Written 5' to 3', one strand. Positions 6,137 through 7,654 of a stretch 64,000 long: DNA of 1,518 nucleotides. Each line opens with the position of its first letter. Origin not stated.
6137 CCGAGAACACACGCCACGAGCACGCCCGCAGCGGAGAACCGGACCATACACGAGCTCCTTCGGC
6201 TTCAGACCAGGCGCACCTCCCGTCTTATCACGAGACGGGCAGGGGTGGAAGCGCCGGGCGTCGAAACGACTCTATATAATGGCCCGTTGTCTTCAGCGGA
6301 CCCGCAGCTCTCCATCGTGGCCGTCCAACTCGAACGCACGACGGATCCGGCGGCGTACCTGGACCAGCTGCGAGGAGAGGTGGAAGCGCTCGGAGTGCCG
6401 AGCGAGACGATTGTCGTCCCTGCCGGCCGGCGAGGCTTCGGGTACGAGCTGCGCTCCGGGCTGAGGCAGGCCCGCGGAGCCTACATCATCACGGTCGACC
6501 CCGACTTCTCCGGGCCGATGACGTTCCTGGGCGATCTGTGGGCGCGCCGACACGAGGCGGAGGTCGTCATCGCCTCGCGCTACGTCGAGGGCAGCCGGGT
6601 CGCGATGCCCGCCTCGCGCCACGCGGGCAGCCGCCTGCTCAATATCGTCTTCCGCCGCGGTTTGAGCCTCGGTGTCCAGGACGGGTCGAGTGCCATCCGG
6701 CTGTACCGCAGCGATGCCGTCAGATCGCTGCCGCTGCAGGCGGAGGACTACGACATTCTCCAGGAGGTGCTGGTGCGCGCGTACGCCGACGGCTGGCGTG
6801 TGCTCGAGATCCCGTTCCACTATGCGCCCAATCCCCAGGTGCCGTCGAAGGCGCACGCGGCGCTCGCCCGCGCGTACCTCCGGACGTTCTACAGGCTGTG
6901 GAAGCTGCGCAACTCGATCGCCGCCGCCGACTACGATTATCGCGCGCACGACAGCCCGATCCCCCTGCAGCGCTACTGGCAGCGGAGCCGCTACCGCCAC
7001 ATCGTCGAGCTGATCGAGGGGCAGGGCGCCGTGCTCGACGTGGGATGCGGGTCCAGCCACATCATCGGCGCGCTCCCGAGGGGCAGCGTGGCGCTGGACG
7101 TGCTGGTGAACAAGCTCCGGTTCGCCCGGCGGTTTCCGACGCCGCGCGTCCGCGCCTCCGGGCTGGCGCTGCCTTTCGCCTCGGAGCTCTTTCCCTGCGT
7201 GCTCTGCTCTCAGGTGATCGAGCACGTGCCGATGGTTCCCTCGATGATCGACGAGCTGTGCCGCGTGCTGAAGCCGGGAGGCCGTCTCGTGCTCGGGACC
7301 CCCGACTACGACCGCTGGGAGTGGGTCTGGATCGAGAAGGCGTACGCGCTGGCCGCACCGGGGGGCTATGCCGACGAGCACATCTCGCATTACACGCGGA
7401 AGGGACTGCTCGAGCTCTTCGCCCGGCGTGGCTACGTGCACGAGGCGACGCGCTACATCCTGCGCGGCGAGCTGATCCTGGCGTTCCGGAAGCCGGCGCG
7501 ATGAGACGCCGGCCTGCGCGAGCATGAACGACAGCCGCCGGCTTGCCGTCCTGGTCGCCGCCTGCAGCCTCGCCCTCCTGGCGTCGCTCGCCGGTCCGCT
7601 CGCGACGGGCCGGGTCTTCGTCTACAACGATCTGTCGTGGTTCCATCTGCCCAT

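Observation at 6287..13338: Four-gene envelope glycosylation-type cluster: GT2::methyltransferase fusion followed by three consecutive giant GT-C-like membrane proteins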

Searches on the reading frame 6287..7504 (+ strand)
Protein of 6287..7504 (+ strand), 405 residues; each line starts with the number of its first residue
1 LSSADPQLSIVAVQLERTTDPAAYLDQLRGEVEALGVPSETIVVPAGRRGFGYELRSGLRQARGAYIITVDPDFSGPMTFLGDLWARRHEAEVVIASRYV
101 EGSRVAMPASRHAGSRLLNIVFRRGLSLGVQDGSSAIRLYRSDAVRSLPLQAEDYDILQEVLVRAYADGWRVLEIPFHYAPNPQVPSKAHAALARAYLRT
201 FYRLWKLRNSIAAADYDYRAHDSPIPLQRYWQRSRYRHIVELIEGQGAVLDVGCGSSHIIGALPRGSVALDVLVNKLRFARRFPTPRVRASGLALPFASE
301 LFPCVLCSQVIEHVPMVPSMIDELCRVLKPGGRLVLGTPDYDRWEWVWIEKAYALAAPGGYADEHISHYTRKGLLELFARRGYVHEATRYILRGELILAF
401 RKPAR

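Call 7: search_protein_families(library=pfam, proteins=[window:6287-7504:+], max_evalue=0.1)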
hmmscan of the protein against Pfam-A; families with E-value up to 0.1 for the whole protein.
window:6287-7504:+ (405 aa): 9 families
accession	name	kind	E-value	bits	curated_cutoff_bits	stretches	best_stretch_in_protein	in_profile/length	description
PF08241.18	Methyltransf_11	-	7.9e-14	52.5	21.2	1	250-336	1-95/95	Methyltransferase domain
PF13489.12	Methyltransf_23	-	1.5e-12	48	27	1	243-383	20-159/164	Methyltransferase domain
PF13649.12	Methyltransf_25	-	1.5e-08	35.6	27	1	249-332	1-97/97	Methyltransferase domain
PF13847.12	Methyltransf_31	-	1.3e-07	31.8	27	1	246-340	4-113/145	Methyltransferase domain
PF08242.18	Methyltransf_12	-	2.7e-06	28.5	30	1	250-334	1-98/98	Methyltransferase domain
PF01209.24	Ubie_methyltran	-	4.9e-05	23.2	20.1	1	287-336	102-151/233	ubiE/COQ5 methyltransferase family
PF00535.33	Glycos_transf_2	-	7.3e-05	23.2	23.3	1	46-146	60-165/168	Glycosyl transferase family 2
PF03141.22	Methyltransf_29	-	0.0057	15.7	23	1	248-340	120-221/506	Putative S-adenosyl-L-methionine-dependent methyltransferase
PF07021.18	MetW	-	0.0071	16.4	21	0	233-262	1-30/193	Methionine biosynthesis protein MetW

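Call 8: search_protein_families(library=ncbifam, proteins=[window:6287-7504:+], max_evalue=0.1)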
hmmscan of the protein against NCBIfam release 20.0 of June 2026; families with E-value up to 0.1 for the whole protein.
window:6287-7504:+ (405 aa): 29 families (the best 25 are shown)
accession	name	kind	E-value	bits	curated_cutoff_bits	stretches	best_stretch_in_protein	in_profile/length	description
NF045667.1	MTase_DVU1556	equivalog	1.1e-10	41.4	155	1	245-336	22-119/213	DVU_1556 family methyltransferase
NF041391.1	DPhHxTase_Halo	equivalog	1.9e-09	36.8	375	1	43-180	48-184/213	dolichyl-phosphate hexose transferase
TIGR04182.1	glyco_TIGR04182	equivalog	3.2e-08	33.3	325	1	49-209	58-222/293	S-layer glycoprotein N-glycosyltransferase AglJ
NF001241.0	PRK00216.1-2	equivalog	9.1e-08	32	327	1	223-338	31-149/231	demethylmenaquinone methyltransferase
TIGR01983.1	UbiG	equivalog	4.5e-07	29.4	102.95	1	248-339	52-154/228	bifunctional 2-polyprenyl-6-hydroxyphenol methylase/3-demethylubiquinol 3-O-methyltransferase UbiG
TIGR01934.1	MenG_MenH_UbiE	subfamily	6.4e-07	28.9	158.35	1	213-346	9-151/223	ubiquinone/menaquinone biosynthesis methyltransferase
NF001244.0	PRK00216.1-5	equivalog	3.2e-06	26.6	216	1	209-335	15-152/236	bifunctional demethylmenaquinone methyltransferase/2-methoxy-6-polyprenyl-1,4-benzoquinol methylase UbiE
NF041537.1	ArsM_AhpD_UU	exception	5.4e-06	25.4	510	1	290-336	134-180/345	arsenite methyltransferase/AhpD domain selenoprotein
NF041536.1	ArsM_DUF2284_UU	exception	3.5e-05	22.3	575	1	289-336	133-180/459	arsenite methyltransferase/DUF2284 domain selenoprotein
NF052510.1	methyltran_MpqE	exception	0.00011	21.6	335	1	288-336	103-151/234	methyl-plastoquinone biosynthesis methyltransferase MpqE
TIGR02072.1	BioC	equivalog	0.00014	21.8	184.95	1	232-338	16-134/244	malonyl-ACP O-methyltransferase BioC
NF001240.0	PRK00216.1-1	equivalog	0.0003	19.9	378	1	287-336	119-168/251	bifunctional demethylmenaquinone methyltransferase/2-methoxy-6-polyprenyl-1,4-benzoquinol methylase UbiE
NF004452.0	PRK05785.1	equivalog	0.00041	19.9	207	1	230-340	36-150/228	hypothetical protein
NF008823.0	PRK11873.1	subfamily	0.00048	19.7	263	1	294-336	139-181/272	arsenite methyltransferase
NF047649.1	MTase_UXPK_star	exception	0.00064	18.8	460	1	247-336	79-181/283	methyltransferase/UXPK-star double selenoprotein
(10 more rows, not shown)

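Call 12: find_homologous_proteins(query=window:6287-7504:+)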
Query window:6287-7504:+ (405 aa): 2963 proteins with E <= 0.001 among 8000 candidates; the best 120 are listed.
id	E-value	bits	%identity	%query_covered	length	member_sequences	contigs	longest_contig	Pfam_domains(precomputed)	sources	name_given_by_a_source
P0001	4.2e-270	913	100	100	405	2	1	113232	PF13847.13,PF13489.13,PF13649.13,PF08241.19,PF08242.19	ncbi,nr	ncbi:MAG TPA: methyltransferase domain-containing protein [Vicinamibacterales bacterium]|nr:methyltr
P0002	4.2e-232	788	85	100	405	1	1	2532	PF13847.13,PF13489.13,PF13649.13,PF01209.25,PF08241.19,PF08242.19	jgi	-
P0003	4.2e-232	788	85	100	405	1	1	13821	PF13847.13,PF13489.13,PF13649.13,PF01209.25,PF08241.19,PF08242.19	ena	-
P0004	1.3e-226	770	84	100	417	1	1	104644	PF13847.13,PF13489.13,PF13649.13,PF01209.25,PF08241.19,PF08242.19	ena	-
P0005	1.6e-226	770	83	100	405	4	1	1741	PF13847.13,PF13489.13,PF13649.13,PF01209.25,PF08241.19,PF08242.19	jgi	jgi:SAM-dependent methyltransferase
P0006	5.0e-226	768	84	100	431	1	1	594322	PF13847.13,PF13489.13,PF13649.13,PF08241.19,PF08242.19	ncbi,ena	-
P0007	2.3e-225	766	83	99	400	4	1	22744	PF13847.13,PF13489.13,PF13649.13,PF00535.33,PF08241.19,PF08242.19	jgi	jgi:SAM-dependent methyltransferase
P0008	4.0e-225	765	82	100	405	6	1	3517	PF13847.13,PF13489.13,PF13649.13,PF01209.25,PF08241.19,PF08242.19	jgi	jgi:SAM-dependent methyltransferase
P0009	2.4e-224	763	83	100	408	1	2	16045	PF13847.13,PF13489.13,PF13649.13,PF08241.19,PF08242.19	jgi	jgi:SAM-dependent methyltransferase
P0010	3.7e-223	759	82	100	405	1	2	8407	PF07021.19,PF13847.13,PF13489.13,PF13649.13,PF01209.25,PF08241.19,PF08242.19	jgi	jgi:SAM-dependent methyltransferase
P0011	9.9e-223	757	82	100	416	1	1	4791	PF13847.13,PF13489.13,PF13649.13,PF08241.19,PF08242.19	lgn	-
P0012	1.7e-222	757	82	100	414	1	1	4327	PF13847.13,PF13489.13,PF13649.13,PF08241.19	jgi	-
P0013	2.5e-222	756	82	100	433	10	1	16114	PF13847.13,PF13489.13,PF13649.13,PF08241.19,PF08242.19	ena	-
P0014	5.5e-222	755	83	100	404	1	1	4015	PF13847.13,PF13489.13,PF13649.13,PF01209.25,PF08241.19,PF08242.19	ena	-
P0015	1.0e-221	754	83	100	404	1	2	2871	PF13847.13,PF13489.13,PF13649.13,PF01209.25,PF08241.19,PF08242.19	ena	-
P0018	4.6e-221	752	82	100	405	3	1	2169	PF13847.13,PF13489.13,PF13649.13,PF00535.33,PF01209.25,PF08241.19,PF08242.19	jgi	jgi:SAM-dependent methyltransferase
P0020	8.3e-221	751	80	100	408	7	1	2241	PF13847.13,PF13489.13,PF13649.13,PF00535.33,PF01209.25,PF08241.19,PF08242.19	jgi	jgi:ubiquinone/menaquinone biosynthesis C-methylase UbiE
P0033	2.8e-219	746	82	100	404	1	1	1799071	PF13847.13,PF13489.13,PF13649.13,PF01209.25,PF08241.19,PF08242.19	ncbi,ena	-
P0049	6.5e-218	741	82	100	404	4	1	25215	PF13847.13,PF13489.13,PF13649.13,PF00535.33,PF08241.19,PF08242.19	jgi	jgi:SAM-dependent methyltransferase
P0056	1.6e-217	740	82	100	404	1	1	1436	PF13847.13,PF13489.13,PF13649.13,PF00535.33,PF08241.19,PF08242.19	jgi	jgi:SAM-dependent methyltransferase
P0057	2.0e-217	740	82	99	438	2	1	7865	PF13847.13,PF13489.13,PF13649.13,PF00535.33,PF01209.25,PF08241.19,PF08242.19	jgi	-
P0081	7.7e-216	735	82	100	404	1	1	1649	PF13847.13,PF13489.13,PF13649.13,PF00535.33,PF08241.19,PF08242.19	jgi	jgi:SAM-dependent methyltransferase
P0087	5.5e-215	732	79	99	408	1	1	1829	PF13847.13,PF13489.13,PF13649.13,PF00535.33,PF01209.25,PF08241.19,PF08242.19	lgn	-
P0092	6.0e-214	728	82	99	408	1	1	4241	PF13847.13,PF13489.13,PF13649.13,PF00535.33,PF01209.25,PF08241.19,PF08242.19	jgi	jgi:SAM-dependent methyltransferase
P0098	1.6e-212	724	81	99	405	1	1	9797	PF13847.13,PF13489.13,PF13649.13,PF00535.33,PF01209.25,PF08241.19,PF08242.19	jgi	jgi:SAM-dependent methyltransferase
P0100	4.0e-212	722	79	100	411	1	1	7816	PF13847.13,PF13489.13,PF13649.13,PF00535.33,PF01209.25,PF08241.19,PF08242.19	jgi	-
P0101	4.6e-212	722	80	100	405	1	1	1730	PF13847.13,PF13489.13,PF13649.13,PF00535.33,PF01209.25,PF08241.19,PF08242.19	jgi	jgi:SAM-dependent methyltransferase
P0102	7.8e-212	721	80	100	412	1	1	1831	PF13847.13,PF13489.13,PF13649.13,PF00535.33,PF01209.25,PF08241.19,PF08242.19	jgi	-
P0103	2.5e-211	720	79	100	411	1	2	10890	PF13847.13,PF13489.13,PF13649.13,PF00535.33,PF01209.25,PF08241.19,PF08242.19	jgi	-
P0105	4.5e-211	719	80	96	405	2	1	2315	PF13847.13,PF13489.13,PF13649.13,PF00535.33,PF01209.25,PF08241.19,PF08242.19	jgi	jgi:dolichol-phosphate mannosyltransferase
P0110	6.7e-210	715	81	99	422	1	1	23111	PF13847.13,PF13489.13,PF13649.13,PF00535.33,PF01209.25,PF08241.19,PF08242.19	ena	-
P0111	9.6e-210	715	79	100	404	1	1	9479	PF13847.13,PF13489.13,PF13649.13,PF00535.33,PF08241.19,PF08242.19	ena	-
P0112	1.2e-209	714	79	100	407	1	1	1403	PF13847.13,PF13489.13,PF13649.13,PF00535.33,PF01209.25,PF08241.19,PF08242.19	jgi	jgi:SAM-dependent methyltransferase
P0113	1.9e-209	714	80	99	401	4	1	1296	PF07021.19,PF13847.13,PF13489.13,PF13649.13,PF00535.33,PF01209.25,PF08241.19,PF08242.19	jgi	-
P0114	2.0e-209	714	80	99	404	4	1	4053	PF13847.13,PF13489.13,PF13649.13,PF00535.33,PF01209.25,PF08241.19,PF08242.19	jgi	jgi:SAM-dependent methyltransferase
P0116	3.1e-209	713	76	100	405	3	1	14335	PF13847.13,PF13489.13,PF13649.13,PF01209.25,PF08241.19,PF08242.19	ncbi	-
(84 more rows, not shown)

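Call 13: find_encoding_contigs(protein=P0033, flank=10000, max_places=2)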
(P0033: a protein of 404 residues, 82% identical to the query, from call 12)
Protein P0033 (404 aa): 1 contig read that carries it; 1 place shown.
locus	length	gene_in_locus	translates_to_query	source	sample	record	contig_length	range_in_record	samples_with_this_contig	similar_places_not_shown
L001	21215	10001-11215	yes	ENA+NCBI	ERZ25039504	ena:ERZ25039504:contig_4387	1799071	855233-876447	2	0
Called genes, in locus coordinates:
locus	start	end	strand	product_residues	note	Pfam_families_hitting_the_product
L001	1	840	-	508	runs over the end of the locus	PF00479:G6PD_N, PF02781:G6PD_C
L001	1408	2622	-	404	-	PF14559:TPR_19 (faint), PF13646:HEAT_2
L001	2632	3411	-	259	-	-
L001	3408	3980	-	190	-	PF07638:Sigma70_ECF (weak), PF04542:Sigma70_r2, PF08281:Sigma70_r4_2, PF04545:Sigma70_r4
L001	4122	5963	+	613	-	PF00009:GTP_EFTU, PF01926:MMR_HSR1 (faint), PF03144:GTP_EFTU_D2, PF22042:EF-G_D2, PF00679:EFG_C, PF21018:BipA_C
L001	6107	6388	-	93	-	PF15956:DUF4760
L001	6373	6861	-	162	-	PF04073:tRNA_edit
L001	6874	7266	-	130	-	PF03330:DPBB_1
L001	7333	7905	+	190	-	PF13328:HD_4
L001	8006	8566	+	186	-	PF02353:CMAS, PF13679:Methyltransf_32 (weak), PF05175:MTS (weak), PF06325:PrmA, PF13649:Methyltransf_25, PF13847:Methyltransf_31, PF08241:Methyltransf_11, PF08242:Methyltransf_12 (weak)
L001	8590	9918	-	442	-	PF00202:Aminotran_3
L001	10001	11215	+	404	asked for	PF01209:Ubie_methyltran (faint), PF13489:Methyltransf_23, PF08241:Methyltransf_11, PF08242:Methyltransf_12 (weak), PF13649:Methyltransf_25, PF13847:Methyltransf_31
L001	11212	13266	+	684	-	PF09586:YfhO (weak)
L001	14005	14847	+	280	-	-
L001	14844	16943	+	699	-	-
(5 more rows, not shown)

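Call 14: find_encoding_contigs(protein=P0116, flank=10000, max_places=2)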
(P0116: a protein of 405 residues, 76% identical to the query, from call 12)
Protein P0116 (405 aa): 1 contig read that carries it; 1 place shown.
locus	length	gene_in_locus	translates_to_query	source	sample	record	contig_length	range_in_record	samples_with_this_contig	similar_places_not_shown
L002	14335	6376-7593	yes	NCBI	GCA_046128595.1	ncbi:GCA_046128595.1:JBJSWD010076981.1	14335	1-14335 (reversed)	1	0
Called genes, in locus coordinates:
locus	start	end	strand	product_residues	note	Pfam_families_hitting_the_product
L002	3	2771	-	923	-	?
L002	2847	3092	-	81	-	-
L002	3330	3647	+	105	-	PF03551:PadR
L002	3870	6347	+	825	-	PF12704:MacB_PCD, PF02687:FtsX, PF12704:MacB_PCD, PF02687:FtsX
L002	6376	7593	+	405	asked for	PF01209:Ubie_methyltran (weak), PF13489:Methyltransf_23, PF08241:Methyltransf_11, PF08242:Methyltransf_12 (weak), PF13649:Methyltransf_25, PF13847:Methyltransf_31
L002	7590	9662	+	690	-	PF19510:DUF6044 (weak), PF09586:YfhO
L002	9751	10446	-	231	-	-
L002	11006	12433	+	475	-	PF00392:GntR, PF00155:Aminotran_1_2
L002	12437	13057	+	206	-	PF13532:2OG-FeII_Oxy_2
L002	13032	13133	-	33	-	-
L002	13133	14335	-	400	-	?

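Call 15: search_solved_structures(query=window:6287-7504:+, max_evalue=1, show_alignments=3)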
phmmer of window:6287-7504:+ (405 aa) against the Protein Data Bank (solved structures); distinct sequences matched with E-value up to 1: 29.
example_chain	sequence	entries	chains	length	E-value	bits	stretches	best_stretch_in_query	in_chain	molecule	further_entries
5mlz_A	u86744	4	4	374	2.5e-08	36.3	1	48-210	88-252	Dolichol monophosphate mannose synthase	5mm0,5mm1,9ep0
2gs9_A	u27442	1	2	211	5.3e-08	35.3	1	226-340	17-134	Hypothetical protein TT1324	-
1vl5_A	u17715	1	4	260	1e-06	31.1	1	241-342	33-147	unknown conserved protein BH2331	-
8zc8_A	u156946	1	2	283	9.8e-06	27.8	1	221-337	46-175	MitM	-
21zq_A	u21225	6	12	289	1e-05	27.7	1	221-337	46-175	MitM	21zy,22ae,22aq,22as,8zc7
2yqz_A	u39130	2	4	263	1.8e-05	26.9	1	262-393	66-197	Hypothetical protein TTHA0223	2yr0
1p91_A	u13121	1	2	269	0.0015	20.7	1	245-340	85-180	Ribosomal RNA large subunit methyltransferase A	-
5gm1_A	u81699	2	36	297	0.0018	20.3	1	235-336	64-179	O-methylransferase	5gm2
8ys9_A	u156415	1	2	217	0.0044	19.1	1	265-338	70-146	Phosphatidylethanolamine N-methyltransferase/phosphatidyl-N-methylethanolamine N-methyltra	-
9bhc_C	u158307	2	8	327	0.0066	18.5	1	53-183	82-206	Undecaprenyl-phosphate 4-deoxy-4-formamido-L-arabinose transferase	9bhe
3ofj_A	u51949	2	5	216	0.0083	18.2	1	220-339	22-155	Nodulation protein S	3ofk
8vxh_A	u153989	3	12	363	0.0083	18.2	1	53-183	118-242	Undecaprenyl-phosphate 4-deoxy-4-formamido-L-arabinose transferase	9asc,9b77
4kdc_A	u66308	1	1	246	0.009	18.1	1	248-348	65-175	3-demethylubiquinone-9 3-methyltransferase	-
6uak_A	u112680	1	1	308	0.01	17.9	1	248-334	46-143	SAM dependent methyltransferase LahSB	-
1xxl_A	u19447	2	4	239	0.013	17.5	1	246-336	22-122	YcgJ protein | ycgJ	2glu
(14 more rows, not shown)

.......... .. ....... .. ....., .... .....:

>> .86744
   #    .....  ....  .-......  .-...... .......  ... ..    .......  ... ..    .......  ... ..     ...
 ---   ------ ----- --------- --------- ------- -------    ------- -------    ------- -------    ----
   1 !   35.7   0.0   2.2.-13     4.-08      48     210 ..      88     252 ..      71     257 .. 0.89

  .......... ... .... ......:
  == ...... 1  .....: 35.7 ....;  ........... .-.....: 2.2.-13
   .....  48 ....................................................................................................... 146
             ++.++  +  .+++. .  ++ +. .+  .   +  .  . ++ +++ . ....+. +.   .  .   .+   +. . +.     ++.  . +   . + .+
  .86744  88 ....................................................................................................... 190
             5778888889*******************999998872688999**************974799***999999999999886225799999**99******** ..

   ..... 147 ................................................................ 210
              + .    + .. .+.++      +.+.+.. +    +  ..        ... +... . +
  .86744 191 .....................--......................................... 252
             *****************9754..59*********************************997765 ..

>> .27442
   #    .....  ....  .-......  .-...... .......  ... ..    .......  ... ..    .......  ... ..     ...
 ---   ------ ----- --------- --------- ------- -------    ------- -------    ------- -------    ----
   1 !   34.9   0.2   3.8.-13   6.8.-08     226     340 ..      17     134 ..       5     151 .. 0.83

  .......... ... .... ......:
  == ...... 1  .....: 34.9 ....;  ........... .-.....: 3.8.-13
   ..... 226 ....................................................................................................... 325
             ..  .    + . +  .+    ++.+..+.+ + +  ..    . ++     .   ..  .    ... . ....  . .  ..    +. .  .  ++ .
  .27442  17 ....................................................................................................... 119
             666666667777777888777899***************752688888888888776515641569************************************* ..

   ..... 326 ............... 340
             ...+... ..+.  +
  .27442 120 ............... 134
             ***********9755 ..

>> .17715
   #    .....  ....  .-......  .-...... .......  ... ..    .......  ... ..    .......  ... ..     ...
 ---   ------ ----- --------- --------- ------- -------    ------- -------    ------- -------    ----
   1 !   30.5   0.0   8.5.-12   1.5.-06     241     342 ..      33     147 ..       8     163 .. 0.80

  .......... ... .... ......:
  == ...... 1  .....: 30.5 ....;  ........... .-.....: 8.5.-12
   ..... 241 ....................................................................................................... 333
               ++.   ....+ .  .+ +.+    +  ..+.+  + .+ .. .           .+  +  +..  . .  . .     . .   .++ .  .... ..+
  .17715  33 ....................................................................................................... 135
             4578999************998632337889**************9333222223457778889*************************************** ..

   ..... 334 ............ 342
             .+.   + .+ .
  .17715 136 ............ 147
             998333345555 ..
